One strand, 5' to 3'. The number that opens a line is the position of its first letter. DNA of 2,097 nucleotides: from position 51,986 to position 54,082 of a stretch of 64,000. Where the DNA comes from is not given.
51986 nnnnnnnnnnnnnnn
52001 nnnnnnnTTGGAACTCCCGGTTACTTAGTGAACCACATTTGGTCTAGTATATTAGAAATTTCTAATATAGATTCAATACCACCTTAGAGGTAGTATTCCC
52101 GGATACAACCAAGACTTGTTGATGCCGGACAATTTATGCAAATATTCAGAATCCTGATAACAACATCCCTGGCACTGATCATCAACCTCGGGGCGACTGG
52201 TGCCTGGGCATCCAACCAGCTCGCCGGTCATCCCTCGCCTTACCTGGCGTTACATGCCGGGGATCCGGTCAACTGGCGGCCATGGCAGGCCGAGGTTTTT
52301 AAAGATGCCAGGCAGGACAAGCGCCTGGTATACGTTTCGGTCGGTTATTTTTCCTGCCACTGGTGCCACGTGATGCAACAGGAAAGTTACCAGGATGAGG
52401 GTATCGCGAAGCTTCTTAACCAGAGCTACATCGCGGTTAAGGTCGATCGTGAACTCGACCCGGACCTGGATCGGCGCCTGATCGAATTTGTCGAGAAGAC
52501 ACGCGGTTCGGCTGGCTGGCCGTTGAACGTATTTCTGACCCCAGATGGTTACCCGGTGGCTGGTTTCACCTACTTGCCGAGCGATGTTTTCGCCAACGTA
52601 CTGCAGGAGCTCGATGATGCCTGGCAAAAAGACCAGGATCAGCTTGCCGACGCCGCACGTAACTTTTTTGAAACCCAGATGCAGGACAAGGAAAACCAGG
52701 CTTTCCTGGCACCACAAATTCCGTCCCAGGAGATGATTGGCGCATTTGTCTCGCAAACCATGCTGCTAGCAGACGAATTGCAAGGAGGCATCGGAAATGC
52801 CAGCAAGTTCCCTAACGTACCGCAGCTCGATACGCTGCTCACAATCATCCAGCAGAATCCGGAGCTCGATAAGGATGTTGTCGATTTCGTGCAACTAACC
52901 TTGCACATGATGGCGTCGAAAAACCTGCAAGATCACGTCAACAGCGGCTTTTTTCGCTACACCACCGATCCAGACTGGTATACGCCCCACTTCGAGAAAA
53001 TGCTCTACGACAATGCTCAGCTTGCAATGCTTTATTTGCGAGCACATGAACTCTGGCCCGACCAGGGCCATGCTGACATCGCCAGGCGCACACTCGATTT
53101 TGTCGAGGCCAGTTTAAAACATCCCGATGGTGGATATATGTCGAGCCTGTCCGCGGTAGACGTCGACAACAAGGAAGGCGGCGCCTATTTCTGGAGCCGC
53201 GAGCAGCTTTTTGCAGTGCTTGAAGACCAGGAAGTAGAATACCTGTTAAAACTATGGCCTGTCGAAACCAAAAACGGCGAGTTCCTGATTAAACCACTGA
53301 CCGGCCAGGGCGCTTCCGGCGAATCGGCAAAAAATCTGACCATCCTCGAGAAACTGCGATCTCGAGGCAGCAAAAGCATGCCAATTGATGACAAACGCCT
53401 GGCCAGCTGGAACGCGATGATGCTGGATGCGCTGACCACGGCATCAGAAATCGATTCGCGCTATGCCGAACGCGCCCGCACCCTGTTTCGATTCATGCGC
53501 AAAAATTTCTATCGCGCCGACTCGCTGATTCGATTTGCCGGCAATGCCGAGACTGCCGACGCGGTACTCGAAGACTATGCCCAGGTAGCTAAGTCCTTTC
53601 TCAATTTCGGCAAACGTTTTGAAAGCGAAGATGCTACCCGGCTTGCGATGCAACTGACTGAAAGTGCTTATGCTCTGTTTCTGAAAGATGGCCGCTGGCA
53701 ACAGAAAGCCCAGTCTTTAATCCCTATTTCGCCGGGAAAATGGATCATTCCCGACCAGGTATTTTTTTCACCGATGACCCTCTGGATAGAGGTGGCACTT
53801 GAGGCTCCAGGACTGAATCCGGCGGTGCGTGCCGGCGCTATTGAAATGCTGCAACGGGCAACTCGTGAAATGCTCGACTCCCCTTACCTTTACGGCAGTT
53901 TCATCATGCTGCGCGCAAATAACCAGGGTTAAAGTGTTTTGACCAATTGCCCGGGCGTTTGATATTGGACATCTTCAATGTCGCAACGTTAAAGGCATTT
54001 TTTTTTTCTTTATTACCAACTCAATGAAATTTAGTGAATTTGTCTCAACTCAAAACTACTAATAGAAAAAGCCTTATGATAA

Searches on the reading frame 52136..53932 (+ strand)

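Call 23: search_protein_families(library=pfam, proteins=[window:52136-53932:+], max_evalue=0.0001)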
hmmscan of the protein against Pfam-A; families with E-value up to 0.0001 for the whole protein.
window:52136-53932:+ (598 aa): 1 family
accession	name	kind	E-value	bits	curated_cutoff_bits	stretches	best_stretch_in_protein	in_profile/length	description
PF03190.21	Thioredox_DsbH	-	1.1e-53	182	27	1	27-179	2-160/163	Protein of unknown function, DUF255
